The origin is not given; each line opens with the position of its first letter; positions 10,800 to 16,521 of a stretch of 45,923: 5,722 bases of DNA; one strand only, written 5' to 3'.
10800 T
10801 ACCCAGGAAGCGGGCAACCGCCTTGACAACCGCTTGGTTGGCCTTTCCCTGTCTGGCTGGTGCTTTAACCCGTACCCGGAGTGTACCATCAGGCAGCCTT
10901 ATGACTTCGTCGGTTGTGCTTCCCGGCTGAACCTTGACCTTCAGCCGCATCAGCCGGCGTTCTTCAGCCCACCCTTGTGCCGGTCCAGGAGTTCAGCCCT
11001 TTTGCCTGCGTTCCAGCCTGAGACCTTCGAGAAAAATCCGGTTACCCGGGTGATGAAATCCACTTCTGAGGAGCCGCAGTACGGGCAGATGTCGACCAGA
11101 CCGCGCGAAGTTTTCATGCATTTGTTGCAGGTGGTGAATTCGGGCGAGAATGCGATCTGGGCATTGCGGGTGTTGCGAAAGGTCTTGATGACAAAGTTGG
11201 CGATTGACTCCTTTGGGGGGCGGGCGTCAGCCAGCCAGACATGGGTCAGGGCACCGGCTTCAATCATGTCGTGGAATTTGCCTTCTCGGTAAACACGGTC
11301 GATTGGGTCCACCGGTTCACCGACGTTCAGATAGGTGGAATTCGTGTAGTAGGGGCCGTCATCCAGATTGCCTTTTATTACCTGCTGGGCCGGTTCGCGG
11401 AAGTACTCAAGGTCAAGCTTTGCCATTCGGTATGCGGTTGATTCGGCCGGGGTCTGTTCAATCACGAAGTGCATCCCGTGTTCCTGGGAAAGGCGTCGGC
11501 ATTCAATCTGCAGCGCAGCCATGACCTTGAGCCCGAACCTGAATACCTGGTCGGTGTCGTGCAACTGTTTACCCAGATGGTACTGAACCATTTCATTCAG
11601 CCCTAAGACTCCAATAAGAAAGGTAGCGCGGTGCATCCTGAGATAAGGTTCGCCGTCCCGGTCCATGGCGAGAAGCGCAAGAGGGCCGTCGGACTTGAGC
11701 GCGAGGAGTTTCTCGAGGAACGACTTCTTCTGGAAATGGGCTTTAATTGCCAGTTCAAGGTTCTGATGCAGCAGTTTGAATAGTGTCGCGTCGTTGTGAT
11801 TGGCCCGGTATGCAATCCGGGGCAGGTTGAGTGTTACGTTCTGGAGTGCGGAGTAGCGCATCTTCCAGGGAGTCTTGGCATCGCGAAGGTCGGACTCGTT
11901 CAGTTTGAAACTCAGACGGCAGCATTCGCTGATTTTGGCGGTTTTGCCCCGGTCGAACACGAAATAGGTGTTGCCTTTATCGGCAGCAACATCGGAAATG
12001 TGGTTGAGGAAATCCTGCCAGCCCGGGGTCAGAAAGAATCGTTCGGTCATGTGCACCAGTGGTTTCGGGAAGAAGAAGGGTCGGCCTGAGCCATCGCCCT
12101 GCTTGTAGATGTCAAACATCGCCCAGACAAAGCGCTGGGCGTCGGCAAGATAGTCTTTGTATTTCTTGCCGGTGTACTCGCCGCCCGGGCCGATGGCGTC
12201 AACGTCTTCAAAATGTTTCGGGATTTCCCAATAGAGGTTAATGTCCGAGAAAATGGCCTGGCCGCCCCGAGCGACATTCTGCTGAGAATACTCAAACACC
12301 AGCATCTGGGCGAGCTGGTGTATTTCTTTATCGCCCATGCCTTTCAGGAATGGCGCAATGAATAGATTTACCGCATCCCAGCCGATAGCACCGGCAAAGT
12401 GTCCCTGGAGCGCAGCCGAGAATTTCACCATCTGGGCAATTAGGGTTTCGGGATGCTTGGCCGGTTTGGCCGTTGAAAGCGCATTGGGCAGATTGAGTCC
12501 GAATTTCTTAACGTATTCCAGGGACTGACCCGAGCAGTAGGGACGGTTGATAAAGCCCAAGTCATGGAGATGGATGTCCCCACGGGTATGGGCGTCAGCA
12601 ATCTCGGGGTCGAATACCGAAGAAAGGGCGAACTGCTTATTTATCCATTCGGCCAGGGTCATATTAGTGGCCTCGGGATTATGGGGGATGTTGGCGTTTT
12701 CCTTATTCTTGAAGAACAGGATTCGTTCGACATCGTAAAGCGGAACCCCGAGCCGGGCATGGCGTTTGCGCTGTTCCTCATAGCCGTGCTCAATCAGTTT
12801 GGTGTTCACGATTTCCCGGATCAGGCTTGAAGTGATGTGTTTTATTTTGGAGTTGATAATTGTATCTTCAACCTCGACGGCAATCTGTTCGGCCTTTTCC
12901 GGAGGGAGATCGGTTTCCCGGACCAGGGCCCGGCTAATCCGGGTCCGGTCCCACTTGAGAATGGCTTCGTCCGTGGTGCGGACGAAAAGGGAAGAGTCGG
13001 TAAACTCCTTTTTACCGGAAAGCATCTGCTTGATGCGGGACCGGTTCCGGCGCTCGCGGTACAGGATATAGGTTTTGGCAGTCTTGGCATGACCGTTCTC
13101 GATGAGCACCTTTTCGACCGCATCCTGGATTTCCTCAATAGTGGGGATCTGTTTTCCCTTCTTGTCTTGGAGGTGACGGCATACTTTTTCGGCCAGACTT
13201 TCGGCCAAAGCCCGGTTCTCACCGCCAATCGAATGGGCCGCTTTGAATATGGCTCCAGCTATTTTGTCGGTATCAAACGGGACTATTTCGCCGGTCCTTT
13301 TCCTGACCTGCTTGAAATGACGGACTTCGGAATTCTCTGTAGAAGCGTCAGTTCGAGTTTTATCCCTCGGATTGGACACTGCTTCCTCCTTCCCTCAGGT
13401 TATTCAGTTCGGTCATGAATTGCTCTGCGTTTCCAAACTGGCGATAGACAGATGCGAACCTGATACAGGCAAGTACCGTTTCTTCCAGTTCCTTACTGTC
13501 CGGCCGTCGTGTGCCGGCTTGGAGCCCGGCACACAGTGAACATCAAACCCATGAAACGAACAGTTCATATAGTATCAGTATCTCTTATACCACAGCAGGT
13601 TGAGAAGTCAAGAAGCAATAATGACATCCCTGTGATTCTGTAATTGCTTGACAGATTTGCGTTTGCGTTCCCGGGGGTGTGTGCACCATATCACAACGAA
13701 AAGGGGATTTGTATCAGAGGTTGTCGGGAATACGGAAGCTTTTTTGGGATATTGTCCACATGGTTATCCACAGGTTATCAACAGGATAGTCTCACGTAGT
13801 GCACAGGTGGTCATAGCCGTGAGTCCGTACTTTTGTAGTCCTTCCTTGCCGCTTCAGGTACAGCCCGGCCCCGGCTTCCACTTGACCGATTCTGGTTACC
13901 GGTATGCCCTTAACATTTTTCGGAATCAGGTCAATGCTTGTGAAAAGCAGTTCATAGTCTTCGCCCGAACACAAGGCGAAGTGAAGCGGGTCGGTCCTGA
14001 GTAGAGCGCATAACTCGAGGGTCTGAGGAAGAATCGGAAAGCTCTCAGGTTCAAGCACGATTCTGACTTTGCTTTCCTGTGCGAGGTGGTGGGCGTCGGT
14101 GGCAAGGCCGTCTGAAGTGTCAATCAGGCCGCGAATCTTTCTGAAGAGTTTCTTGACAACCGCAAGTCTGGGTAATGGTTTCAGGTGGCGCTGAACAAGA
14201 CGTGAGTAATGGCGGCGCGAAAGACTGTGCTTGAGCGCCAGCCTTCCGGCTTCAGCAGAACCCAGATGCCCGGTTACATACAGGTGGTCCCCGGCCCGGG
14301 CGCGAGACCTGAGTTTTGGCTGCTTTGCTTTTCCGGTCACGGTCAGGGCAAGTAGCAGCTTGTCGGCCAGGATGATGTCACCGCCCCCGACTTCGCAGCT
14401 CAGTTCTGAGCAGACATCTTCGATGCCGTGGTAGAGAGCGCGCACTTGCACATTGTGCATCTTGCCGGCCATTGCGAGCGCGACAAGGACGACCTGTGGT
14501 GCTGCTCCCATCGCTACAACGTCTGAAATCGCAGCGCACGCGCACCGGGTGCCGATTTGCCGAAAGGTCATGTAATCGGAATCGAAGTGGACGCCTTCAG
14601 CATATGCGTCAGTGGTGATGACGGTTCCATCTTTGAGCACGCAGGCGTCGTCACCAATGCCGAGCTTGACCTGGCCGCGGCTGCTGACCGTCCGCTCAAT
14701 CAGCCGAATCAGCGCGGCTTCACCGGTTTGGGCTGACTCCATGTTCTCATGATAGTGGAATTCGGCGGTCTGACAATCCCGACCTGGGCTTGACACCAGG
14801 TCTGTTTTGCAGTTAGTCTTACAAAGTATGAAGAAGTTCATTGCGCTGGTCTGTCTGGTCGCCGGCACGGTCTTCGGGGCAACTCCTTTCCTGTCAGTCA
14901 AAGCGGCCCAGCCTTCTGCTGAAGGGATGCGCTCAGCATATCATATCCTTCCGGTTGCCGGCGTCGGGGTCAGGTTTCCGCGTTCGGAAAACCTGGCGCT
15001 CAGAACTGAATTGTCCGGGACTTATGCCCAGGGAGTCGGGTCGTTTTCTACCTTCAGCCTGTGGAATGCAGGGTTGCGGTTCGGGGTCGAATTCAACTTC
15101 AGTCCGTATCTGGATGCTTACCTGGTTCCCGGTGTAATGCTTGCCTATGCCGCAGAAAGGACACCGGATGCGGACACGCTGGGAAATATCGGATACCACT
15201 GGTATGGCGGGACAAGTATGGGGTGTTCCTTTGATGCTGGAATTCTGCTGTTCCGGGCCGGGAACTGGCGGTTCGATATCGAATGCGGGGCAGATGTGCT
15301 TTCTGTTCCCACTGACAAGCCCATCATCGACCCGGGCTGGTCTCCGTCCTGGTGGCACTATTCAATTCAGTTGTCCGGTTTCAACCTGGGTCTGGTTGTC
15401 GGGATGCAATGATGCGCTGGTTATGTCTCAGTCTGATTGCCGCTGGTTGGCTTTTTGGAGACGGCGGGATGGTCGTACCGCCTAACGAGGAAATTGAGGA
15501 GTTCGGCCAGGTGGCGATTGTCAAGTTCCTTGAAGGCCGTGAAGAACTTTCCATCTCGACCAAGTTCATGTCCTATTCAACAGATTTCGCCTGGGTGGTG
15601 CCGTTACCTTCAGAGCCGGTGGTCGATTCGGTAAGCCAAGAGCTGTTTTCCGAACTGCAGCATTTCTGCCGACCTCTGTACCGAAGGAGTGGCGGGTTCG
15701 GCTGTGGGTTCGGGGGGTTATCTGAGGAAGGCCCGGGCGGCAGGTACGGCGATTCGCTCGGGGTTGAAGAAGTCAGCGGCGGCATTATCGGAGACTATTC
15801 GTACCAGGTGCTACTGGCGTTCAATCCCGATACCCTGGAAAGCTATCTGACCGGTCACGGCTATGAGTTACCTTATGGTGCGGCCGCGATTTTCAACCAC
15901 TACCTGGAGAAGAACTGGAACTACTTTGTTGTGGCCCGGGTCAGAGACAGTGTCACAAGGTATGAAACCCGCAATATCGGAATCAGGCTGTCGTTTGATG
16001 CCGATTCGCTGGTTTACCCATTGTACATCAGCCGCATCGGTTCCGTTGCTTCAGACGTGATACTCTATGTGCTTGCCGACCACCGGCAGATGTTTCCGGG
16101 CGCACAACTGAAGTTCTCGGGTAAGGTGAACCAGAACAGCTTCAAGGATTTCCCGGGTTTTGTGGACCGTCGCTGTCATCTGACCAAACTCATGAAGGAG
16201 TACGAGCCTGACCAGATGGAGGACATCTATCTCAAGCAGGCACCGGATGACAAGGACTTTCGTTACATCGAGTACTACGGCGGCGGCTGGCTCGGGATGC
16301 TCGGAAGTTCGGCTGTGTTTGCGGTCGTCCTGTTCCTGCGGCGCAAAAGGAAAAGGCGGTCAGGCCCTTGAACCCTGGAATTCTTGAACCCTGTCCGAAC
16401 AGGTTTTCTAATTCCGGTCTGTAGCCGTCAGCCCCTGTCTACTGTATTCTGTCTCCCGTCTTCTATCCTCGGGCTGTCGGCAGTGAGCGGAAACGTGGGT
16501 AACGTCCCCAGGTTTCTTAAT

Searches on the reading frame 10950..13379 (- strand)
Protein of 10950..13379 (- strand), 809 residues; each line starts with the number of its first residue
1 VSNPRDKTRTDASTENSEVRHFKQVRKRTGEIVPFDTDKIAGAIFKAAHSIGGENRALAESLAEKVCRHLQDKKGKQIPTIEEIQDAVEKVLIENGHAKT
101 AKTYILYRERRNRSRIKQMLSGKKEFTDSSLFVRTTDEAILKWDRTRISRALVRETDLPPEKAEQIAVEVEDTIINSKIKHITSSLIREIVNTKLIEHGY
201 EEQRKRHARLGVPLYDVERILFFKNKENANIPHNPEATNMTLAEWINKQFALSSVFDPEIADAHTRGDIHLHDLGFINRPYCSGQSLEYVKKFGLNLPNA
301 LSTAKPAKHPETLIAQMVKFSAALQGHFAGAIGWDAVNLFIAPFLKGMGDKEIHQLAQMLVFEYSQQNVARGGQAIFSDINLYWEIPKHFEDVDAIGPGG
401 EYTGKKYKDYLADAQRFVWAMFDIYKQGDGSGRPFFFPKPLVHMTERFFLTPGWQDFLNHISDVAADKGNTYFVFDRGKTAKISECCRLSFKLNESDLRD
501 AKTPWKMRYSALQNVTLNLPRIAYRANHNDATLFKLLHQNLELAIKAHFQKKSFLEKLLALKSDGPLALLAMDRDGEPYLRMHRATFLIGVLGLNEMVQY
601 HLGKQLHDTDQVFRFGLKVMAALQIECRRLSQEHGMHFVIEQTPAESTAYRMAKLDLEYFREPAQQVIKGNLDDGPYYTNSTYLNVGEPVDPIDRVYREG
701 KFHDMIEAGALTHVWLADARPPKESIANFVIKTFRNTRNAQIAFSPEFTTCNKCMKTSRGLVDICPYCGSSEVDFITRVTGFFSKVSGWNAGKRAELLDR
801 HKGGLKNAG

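Call 91: search_protein_families(library=pfam, proteins=[window:10950-13379:-], max_evalue=0.001)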
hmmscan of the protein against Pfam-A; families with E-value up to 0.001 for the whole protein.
window:10950-13379:- (809 aa): 2 families
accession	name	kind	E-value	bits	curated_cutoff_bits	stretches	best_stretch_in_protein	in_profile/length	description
PF13597.11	NRDD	-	8.6e-140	467.5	26.2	1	227-802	1-561/562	Anaerobic ribonucleoside-triphosphate reductase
PF03477.21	ATP-cone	-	1.5e-31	109.2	25.8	2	24-112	2-87/88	ATP cone domain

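Call 92: search_protein_families(library=padloc, proteins=[window:10950-13379:-], max_evalue=0.001)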
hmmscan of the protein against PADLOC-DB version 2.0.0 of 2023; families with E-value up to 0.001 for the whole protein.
window:10950-13379:- (809 aa): 0 families

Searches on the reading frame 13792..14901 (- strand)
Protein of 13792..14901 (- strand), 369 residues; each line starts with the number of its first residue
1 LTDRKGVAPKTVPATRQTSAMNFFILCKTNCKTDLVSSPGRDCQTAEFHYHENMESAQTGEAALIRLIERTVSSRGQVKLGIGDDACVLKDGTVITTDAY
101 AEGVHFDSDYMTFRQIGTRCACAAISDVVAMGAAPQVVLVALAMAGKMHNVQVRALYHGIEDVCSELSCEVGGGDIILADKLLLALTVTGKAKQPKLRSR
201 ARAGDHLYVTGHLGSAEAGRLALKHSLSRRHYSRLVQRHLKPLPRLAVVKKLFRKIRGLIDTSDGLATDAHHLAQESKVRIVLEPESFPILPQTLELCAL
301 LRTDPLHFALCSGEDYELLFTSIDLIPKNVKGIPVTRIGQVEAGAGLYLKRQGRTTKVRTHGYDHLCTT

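Call 91: search_protein_families(library=pfam, proteins=[window:13792-14901:-], max_evalue=0.001)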
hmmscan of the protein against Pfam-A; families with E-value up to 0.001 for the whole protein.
window:13792-14901:- (369 aa): 1 family
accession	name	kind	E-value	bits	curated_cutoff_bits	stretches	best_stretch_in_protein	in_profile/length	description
PF00586.29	AIRS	-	3.2e-20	73.1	24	1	83-191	1-111/112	AIR synthase related protein, N-terminal domain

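Call 92: search_protein_families(library=padloc, proteins=[window:13792-14901:-], max_evalue=0.001)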
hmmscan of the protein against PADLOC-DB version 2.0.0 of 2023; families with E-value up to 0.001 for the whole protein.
window:13792-14901:- (369 aa): 0 families

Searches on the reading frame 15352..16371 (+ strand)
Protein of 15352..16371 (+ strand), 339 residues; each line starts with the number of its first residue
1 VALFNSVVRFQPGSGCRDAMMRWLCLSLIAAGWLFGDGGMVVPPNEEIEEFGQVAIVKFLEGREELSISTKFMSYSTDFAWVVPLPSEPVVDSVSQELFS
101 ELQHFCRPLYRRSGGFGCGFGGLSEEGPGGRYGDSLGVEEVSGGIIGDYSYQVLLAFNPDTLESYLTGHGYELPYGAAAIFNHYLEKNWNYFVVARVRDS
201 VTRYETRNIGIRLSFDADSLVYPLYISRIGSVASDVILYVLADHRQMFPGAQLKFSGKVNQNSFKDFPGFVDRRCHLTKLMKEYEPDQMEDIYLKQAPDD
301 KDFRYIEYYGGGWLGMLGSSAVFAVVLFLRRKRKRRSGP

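Call 91: search_protein_families(library=pfam, proteins=[window:15352-16371:+], max_evalue=0.001)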
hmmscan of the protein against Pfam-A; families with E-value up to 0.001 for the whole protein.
window:15352-16371:+ (339 aa): 1 family
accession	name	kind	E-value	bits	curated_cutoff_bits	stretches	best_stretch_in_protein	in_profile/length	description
PF10092.14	DUF2330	-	5.7e-26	91.8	24.7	1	38-246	8-218/279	Uncharacterized protein conserved in bacteria (DUF2330)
